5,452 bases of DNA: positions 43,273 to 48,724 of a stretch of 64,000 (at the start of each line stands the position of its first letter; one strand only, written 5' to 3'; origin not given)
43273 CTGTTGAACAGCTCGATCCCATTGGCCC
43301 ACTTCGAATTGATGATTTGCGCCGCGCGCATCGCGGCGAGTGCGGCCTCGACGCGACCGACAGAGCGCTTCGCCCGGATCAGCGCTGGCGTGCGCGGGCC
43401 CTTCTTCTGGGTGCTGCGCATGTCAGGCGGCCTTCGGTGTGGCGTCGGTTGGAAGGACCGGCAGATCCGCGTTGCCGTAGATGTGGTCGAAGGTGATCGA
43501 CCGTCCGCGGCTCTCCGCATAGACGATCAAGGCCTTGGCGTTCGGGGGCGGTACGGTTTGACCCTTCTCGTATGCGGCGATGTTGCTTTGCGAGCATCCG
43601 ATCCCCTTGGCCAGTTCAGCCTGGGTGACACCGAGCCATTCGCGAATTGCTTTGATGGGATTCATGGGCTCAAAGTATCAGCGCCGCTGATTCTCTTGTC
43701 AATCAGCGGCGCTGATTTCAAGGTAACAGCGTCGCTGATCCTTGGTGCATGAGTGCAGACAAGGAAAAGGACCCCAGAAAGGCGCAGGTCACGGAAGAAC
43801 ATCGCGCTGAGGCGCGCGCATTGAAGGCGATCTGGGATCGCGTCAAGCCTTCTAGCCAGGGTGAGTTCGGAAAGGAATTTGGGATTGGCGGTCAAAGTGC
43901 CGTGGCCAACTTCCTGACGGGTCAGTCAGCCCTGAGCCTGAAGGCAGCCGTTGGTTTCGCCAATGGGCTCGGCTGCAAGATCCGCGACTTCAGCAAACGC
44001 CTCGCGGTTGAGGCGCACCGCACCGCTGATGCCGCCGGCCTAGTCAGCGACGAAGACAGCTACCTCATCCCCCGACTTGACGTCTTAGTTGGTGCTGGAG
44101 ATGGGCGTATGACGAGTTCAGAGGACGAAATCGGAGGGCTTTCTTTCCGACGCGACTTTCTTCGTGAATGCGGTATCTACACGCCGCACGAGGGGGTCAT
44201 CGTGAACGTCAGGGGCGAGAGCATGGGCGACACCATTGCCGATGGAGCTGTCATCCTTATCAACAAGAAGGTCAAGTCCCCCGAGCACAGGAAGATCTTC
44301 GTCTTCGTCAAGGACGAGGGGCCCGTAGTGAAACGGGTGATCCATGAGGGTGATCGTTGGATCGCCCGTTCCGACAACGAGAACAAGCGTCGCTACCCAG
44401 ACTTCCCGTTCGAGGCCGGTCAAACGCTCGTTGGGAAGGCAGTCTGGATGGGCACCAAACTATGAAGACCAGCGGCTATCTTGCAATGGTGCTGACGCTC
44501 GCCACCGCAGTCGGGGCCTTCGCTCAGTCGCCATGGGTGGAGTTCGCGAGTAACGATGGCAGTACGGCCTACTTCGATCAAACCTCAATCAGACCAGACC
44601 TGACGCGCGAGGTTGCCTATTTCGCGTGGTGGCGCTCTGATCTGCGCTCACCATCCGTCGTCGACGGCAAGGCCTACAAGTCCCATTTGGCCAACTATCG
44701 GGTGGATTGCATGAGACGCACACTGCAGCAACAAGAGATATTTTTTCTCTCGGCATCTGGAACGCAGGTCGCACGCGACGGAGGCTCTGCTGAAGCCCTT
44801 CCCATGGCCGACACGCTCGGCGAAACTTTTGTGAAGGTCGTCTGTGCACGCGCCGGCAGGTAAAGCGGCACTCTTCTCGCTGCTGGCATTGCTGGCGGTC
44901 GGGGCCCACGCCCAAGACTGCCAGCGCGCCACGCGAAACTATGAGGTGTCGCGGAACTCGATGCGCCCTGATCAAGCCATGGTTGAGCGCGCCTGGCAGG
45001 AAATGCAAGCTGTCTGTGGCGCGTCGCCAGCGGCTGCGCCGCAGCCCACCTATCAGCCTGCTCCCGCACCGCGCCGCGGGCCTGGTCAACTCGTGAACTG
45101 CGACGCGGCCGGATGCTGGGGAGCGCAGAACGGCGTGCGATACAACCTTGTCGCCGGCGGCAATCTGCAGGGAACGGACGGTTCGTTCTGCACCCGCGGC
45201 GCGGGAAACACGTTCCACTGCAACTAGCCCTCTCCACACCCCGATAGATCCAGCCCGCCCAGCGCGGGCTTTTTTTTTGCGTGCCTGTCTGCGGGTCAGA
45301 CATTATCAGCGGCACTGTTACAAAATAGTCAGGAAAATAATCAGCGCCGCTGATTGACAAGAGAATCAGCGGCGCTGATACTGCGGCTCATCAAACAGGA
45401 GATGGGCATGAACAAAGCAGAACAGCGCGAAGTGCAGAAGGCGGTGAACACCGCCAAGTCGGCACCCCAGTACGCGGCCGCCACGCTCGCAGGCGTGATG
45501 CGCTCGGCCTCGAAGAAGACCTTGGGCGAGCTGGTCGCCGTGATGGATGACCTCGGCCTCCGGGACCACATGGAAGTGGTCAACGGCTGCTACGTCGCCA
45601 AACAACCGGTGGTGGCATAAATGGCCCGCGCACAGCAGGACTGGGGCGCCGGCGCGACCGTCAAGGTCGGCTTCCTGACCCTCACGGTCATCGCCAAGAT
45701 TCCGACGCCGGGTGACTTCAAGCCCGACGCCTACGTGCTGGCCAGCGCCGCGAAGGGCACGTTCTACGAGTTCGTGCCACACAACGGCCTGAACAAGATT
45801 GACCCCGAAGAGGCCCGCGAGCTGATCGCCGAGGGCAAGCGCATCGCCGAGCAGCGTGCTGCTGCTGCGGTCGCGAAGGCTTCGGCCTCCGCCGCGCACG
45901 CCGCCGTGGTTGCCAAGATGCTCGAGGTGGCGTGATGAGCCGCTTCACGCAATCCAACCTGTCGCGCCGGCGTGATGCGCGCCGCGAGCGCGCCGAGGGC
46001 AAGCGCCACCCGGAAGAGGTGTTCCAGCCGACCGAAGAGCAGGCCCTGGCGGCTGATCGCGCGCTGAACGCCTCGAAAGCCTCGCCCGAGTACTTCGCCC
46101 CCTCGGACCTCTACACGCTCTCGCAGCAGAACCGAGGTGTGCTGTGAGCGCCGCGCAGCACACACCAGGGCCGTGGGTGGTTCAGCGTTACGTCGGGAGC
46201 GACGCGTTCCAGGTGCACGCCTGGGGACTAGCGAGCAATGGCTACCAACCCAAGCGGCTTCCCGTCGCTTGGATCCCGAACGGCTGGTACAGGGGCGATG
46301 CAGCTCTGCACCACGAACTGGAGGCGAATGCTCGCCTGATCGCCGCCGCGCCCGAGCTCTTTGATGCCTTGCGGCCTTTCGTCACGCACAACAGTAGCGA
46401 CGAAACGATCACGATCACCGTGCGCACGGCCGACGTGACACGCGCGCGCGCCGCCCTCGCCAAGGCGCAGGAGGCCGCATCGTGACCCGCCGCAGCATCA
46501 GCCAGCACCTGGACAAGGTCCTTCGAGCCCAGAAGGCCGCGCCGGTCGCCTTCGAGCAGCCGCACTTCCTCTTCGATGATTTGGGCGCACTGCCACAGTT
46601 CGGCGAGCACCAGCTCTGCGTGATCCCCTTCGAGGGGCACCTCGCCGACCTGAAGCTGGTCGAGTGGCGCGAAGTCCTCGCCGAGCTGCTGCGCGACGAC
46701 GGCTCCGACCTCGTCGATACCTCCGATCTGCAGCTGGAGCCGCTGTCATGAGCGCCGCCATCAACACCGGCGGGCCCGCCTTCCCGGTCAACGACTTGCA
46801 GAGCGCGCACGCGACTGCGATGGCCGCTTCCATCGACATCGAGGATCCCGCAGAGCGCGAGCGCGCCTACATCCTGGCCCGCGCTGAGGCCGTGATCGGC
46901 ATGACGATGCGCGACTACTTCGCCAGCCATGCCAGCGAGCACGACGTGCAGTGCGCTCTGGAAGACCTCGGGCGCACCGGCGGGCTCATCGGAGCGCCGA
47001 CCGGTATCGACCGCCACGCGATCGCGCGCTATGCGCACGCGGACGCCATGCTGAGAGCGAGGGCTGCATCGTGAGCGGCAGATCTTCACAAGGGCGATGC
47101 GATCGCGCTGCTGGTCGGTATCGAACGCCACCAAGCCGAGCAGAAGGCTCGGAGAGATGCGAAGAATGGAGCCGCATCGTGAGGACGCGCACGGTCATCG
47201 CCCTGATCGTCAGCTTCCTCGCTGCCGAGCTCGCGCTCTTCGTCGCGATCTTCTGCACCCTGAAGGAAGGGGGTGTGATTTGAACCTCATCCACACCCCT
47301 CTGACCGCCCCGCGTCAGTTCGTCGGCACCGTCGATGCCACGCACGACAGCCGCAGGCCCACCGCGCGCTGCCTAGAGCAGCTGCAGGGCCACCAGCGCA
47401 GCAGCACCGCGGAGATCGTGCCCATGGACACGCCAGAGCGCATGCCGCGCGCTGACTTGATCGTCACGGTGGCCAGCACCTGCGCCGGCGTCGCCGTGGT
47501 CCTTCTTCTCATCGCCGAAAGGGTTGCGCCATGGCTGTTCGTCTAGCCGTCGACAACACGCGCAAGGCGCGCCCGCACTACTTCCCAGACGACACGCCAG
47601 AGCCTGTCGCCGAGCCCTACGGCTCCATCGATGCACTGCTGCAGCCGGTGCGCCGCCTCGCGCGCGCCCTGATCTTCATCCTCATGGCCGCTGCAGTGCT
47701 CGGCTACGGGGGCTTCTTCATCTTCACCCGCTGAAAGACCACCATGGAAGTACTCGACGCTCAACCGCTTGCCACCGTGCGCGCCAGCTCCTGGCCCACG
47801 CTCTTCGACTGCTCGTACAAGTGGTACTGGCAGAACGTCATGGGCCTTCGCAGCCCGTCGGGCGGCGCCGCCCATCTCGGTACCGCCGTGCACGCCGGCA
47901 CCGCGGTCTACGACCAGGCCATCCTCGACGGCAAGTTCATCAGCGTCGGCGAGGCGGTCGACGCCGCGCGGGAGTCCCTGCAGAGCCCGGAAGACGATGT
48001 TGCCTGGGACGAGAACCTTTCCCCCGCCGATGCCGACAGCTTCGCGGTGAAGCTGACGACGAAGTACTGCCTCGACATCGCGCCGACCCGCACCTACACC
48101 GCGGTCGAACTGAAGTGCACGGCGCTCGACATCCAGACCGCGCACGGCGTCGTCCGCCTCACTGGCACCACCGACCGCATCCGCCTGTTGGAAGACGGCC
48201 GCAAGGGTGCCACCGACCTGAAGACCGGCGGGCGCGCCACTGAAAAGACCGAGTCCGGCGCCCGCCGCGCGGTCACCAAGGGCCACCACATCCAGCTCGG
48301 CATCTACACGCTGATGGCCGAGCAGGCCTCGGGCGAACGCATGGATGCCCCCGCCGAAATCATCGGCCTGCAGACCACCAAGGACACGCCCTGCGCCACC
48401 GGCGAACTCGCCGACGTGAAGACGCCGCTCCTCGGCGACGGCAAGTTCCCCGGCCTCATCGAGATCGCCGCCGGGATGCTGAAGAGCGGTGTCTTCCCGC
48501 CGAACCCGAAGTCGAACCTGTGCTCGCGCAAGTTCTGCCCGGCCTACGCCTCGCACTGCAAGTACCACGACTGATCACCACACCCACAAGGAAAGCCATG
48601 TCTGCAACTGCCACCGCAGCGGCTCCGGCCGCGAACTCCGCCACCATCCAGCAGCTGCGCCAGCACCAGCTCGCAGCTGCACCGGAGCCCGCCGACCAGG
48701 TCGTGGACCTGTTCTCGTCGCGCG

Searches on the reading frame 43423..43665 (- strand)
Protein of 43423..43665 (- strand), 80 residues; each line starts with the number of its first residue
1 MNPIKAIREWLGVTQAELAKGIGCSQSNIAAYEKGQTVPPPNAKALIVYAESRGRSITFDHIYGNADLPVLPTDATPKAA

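Call 27: search_protein_families(library=phrogs, proteins=[window:43423-43665:-], max_evalue=0.01)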
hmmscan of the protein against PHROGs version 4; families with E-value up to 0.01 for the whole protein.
window:43423-43665:- (80 aa): 19 families
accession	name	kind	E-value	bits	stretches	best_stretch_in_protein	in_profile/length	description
phrog_2104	-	unknown function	5e-09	37.3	1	2-57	42-97/103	-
phrog_8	-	transcription regulation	1.2e-07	32.5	1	4-51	81-126/346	transcriptional regulator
phrog_7241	-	transcription regulation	2.7e-07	31.7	1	2-43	64-105/122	transcriptional regulator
phrog_3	-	transcription regulation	3.2e-07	31.5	1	1-50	90-134/430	transcriptional repressor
phrog_4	-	transcription regulation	3.9e-06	27.1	1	4-56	141-187/400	transcriptional repressor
phrog_2439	-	transcription regulation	5.4e-06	26.5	1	4-43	12-51/367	transcriptional regulator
phrog_2328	-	transcription regulation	5.9e-05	23.9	1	5-43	21-57/128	transcriptional repressor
phrog_6831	-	transcription regulation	0.00013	22.9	1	5-36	12-42/68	transcriptional regulator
phrog_2967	-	transcription regulation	0.00014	22.5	1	4-42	15-53/225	transcriptional regulator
phrog_1373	-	transcription regulation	0.00016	22.7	1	4-37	68-101/166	transcriptional regulator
phrog_14076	-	transcription regulation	0.00031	22.2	1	4-47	18-65/86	transcriptional regulator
phrog_2339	-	DNA, RNA and nucleotide metabolism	0.00045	21.2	1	1-37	27-63/98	HTH DNA binding protein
phrog_4836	-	transcription regulation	0.00071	20.2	1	2-40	78-116/194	CII-like regulator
phrog_1124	-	transcription regulation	0.0014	19.3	1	5-47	14-56/177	transcriptional regulator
phrog_7950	-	transcription regulation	0.0024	18.9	1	4-35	12-43/68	transcriptional repressor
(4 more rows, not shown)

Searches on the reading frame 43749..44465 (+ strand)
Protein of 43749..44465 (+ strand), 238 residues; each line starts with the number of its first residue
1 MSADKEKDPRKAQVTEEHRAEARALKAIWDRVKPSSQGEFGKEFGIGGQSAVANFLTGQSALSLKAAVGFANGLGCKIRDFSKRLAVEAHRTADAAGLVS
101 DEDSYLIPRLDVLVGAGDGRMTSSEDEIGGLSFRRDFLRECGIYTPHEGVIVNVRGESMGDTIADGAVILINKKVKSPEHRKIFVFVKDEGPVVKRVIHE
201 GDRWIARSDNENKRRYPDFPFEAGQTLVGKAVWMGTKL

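Call 27: search_protein_families(library=phrogs, proteins=[window:43749-44465:+], max_evalue=0.01)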
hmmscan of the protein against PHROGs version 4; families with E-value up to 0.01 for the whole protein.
window:43749-44465:+ (238 aa): 3 families
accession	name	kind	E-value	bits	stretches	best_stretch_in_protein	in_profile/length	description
phrog_4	-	transcription regulation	8.7e-33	114.9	1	25-237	141-338/400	transcriptional repressor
phrog_6201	-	transcription regulation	4.9e-11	43.6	1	150-233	29-113/121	CI-like repressor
phrog_811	-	DNA, RNA and nucleotide metabolism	0.00017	22.1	1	151-218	50-117/140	UmuD-like protein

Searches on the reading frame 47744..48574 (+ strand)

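Call 12: search_protein_families(library=phrogs, proteins=[window:47744-48574:+])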
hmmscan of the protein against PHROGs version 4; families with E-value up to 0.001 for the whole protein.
window:47744-48574:+ (276 aa): 2 families
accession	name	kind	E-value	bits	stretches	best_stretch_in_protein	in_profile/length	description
phrog_69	-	DNA, RNA and nucleotide metabolism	1.1e-21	78.4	1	8-274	86-325/501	exonuclease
phrog_1218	-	DNA, RNA and nucleotide metabolism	5.3e-05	23.6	1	9-197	7-193/364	exonuclease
